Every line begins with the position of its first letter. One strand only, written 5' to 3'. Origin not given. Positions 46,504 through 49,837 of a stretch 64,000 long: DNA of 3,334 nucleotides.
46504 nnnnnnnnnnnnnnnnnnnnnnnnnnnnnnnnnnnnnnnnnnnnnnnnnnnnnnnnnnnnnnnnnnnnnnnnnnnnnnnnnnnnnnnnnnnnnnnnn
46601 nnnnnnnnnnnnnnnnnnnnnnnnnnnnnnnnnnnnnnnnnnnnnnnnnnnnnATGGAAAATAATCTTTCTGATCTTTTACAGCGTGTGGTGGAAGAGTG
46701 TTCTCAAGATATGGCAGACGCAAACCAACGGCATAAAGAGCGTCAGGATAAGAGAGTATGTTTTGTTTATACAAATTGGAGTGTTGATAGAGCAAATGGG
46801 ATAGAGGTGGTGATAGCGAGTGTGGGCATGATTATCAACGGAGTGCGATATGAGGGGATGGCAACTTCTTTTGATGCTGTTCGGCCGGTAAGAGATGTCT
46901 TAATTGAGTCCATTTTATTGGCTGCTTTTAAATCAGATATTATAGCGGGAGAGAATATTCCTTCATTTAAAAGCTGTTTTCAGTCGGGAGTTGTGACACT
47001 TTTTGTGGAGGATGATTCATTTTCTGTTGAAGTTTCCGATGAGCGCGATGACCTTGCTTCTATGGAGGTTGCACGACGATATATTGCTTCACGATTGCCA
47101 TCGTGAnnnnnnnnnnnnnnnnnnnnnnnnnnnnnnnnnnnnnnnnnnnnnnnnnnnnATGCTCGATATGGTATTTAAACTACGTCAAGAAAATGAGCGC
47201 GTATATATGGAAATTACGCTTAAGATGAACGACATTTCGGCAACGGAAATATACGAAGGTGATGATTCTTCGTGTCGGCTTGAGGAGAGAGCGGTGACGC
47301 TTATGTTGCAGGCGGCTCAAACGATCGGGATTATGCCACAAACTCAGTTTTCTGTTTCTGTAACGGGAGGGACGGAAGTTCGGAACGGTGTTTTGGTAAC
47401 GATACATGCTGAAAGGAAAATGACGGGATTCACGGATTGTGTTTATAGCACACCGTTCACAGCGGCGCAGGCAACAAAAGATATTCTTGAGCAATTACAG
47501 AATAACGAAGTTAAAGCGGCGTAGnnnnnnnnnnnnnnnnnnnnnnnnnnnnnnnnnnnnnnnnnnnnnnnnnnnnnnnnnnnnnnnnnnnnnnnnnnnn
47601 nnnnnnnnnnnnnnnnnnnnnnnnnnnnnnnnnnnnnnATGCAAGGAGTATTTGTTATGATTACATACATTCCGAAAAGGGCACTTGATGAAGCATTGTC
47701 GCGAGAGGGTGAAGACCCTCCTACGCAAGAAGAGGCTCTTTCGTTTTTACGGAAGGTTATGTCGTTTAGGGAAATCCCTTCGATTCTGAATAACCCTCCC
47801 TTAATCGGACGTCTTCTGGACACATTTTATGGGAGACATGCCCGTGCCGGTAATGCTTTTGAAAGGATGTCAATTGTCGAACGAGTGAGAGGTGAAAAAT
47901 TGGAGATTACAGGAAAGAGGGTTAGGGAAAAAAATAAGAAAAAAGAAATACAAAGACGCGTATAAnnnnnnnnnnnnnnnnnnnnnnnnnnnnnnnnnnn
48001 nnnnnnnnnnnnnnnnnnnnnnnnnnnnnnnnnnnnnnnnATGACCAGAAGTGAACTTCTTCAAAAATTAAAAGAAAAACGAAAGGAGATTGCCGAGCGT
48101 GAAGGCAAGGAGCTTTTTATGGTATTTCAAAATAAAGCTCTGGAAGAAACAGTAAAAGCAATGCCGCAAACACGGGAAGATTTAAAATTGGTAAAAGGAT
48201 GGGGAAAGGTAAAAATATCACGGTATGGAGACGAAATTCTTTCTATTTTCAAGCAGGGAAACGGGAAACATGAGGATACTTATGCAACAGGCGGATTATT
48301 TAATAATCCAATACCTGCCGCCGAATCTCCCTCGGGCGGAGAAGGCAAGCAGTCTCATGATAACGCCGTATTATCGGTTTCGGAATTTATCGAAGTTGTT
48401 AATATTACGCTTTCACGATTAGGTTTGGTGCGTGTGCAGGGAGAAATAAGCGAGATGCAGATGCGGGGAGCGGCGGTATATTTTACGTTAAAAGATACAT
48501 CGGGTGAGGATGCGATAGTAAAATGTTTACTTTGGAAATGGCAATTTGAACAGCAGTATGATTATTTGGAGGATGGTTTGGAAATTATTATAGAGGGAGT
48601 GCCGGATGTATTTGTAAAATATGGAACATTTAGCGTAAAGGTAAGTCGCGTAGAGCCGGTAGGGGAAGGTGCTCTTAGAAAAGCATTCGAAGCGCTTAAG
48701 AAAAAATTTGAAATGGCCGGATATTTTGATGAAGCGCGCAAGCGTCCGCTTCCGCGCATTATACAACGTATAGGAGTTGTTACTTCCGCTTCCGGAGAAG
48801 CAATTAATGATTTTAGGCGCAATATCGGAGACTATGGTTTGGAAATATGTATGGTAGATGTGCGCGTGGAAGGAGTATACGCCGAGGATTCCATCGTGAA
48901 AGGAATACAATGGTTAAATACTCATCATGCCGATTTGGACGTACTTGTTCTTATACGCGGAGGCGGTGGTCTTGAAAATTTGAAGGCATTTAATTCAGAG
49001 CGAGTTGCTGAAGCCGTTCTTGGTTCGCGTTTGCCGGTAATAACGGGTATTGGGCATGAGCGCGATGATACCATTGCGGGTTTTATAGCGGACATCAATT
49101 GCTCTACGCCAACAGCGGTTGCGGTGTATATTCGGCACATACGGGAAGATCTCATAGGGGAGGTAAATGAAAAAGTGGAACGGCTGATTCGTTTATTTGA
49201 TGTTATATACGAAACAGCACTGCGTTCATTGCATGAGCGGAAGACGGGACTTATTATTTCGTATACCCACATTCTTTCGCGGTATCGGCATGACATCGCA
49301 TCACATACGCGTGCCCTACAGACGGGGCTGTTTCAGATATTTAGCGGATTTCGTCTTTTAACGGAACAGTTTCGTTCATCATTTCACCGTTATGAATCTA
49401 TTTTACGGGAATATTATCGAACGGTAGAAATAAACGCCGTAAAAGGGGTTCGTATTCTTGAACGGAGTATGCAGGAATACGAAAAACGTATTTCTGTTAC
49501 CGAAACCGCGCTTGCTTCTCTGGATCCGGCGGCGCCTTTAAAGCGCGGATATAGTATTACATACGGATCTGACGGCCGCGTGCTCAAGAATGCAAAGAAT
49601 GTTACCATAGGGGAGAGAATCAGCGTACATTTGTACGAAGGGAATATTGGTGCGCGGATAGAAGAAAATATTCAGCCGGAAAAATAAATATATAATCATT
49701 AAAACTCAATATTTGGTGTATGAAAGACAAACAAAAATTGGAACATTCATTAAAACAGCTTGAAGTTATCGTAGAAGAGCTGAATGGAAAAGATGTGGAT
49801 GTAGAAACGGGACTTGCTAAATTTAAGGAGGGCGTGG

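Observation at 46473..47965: Operon-like cluster of four small proteins (63/150/121/108 aa) with consensus SDs, translational coupling and dedicated terminators - no recognisable family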

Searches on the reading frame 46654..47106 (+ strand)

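Call 7: search_protein_families(library=pfam, proteins=[window:46654-47106:+], max_evalue=1)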
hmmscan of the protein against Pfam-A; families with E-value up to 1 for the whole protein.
window:46654-47106:+ (150 aa): 1 family
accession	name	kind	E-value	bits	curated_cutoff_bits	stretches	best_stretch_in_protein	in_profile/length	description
PF15095.12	IL33_bt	-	0.11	12.8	27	1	107-150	14-57/158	Interleukin 33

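Call 8: search_protein_families(library=ncbifam, proteins=[window:46654-47106:+], max_evalue=1)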
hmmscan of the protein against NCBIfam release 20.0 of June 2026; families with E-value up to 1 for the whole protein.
window:46654-47106:+ (150 aa): 0 families

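Call 9: search_protein_families(library=padloc, proteins=[window:46654-47106:+], max_evalue=1)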
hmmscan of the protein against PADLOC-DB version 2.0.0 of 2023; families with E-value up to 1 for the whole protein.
window:46654-47106:+ (150 aa): 1 family
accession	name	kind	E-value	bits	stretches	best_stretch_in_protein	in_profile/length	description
PDLC04634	PDC-M40C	-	0.029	12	1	2-50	27-75/344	-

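Call 10: search_protein_families(library=phrogs, proteins=[window:46654-47106:+], max_evalue=1)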
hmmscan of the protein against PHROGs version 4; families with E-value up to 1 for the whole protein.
window:46654-47106:+ (150 aa): 0 families

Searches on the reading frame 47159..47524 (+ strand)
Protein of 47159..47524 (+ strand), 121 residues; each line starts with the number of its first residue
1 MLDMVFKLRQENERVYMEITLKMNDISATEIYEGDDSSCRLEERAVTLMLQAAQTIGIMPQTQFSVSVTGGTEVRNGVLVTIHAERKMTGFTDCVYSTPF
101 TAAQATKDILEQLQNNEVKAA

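Call 7: search_protein_families(library=pfam, proteins=[window:47159-47524:+], max_evalue=1)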
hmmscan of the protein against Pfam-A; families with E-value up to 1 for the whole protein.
window:47159-47524:+ (121 aa): 2 families
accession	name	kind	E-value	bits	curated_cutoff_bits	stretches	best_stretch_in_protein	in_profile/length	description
PF01137.26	RTC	-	0.02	14.5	27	1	40-80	86-122/221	RNA 3'-terminal phosphate cyclase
PF21413.3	SHQ1-like_CS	-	0.14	12.6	27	1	6-34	4-32/93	SHQ1-like, CS domain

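Call 8: search_protein_families(library=ncbifam, proteins=[window:47159-47524:+], max_evalue=1)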
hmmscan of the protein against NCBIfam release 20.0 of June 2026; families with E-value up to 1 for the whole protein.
window:47159-47524:+ (121 aa): 1 family
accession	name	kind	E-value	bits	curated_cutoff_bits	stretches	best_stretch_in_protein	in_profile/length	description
TIGR03399.1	RNA_3prim_cycl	equivalog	0.036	13.2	250.05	1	45-75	93-123/326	RNA 3'-terminal phosphate cyclase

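Call 9: search_protein_families(library=padloc, proteins=[window:47159-47524:+], max_evalue=1)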
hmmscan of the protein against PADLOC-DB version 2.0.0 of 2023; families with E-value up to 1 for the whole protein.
window:47159-47524:+ (121 aa): 0 families

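Call 10: search_protein_families(library=phrogs, proteins=[window:47159-47524:+], max_evalue=1)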
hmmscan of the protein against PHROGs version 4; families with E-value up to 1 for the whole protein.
window:47159-47524:+ (121 aa): 1 family
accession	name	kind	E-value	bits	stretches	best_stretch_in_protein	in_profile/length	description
phrog_12981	-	unknown function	0.0091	17.1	1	58-105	31-77/155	-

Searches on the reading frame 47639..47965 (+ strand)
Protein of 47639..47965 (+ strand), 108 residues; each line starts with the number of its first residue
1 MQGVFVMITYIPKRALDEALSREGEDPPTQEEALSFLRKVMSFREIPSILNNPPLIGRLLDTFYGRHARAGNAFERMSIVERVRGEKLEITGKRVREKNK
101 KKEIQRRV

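Call 7: search_protein_families(library=pfam, proteins=[window:47639-47965:+], max_evalue=1)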
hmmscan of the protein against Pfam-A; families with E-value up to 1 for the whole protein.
window:47639-47965:+ (108 aa): 0 families

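Call 8: search_protein_families(library=ncbifam, proteins=[window:47639-47965:+], max_evalue=1)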
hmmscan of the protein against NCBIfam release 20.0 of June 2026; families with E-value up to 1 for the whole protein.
window:47639-47965:+ (108 aa): 0 families

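Call 9: search_protein_families(library=padloc, proteins=[window:47639-47965:+], max_evalue=1)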
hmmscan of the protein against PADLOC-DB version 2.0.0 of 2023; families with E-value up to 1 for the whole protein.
window:47639-47965:+ (108 aa): 0 families

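Call 10: search_protein_families(library=phrogs, proteins=[window:47639-47965:+], max_evalue=1)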
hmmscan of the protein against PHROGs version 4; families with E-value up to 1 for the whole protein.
window:47639-47965:+ (108 aa): 0 families

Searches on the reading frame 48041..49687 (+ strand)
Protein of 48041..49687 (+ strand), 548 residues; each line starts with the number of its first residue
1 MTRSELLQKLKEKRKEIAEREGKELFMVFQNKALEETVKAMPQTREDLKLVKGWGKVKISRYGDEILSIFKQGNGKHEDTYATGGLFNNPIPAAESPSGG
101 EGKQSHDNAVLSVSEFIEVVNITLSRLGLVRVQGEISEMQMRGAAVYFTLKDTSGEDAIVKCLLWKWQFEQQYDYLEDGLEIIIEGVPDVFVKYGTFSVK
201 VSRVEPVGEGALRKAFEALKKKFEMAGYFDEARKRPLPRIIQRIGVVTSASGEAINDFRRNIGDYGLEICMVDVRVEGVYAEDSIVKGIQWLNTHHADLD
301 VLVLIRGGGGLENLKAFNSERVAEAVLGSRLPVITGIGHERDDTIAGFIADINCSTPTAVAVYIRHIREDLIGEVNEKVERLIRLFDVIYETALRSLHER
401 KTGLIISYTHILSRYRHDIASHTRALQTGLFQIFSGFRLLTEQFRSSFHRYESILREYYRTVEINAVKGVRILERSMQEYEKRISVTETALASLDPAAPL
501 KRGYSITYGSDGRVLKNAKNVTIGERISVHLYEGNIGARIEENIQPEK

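Call 7: search_protein_families(library=pfam, proteins=[window:48041-49687:+], max_evalue=1)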
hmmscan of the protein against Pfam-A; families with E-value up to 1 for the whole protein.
window:48041-49687:+ (548 aa): 6 families
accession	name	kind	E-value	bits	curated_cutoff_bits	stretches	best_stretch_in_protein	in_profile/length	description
PF02601.20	Exonuc_VII_L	-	1.7e-68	231.8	35.9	1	228-538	1-314/315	Exonuclease VII, large subunit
PF00570.28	HRDC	-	6.4e-17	61.7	23.8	1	5-69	3-67/68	HRDC domain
PF13742.12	tRNA_anti_2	-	1e-14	54.9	27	1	111-204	1-94/95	OB-fold nucleic acid binding domain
PF01336.31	tRNA_anti-codon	-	2.6e-07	30.9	27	1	130-207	1-75/75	OB-fold nucleic acid binding domain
PF01165.25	Ribosomal_S21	-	0.0044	17.1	27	1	207-235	4-33/55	Ribosomal protein S21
PF24140.1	TPR_TNPO3_IPO13_3rd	-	0.098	13.3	27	1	357-425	15-85/89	Transportin-3/Importin-13 third TPR domain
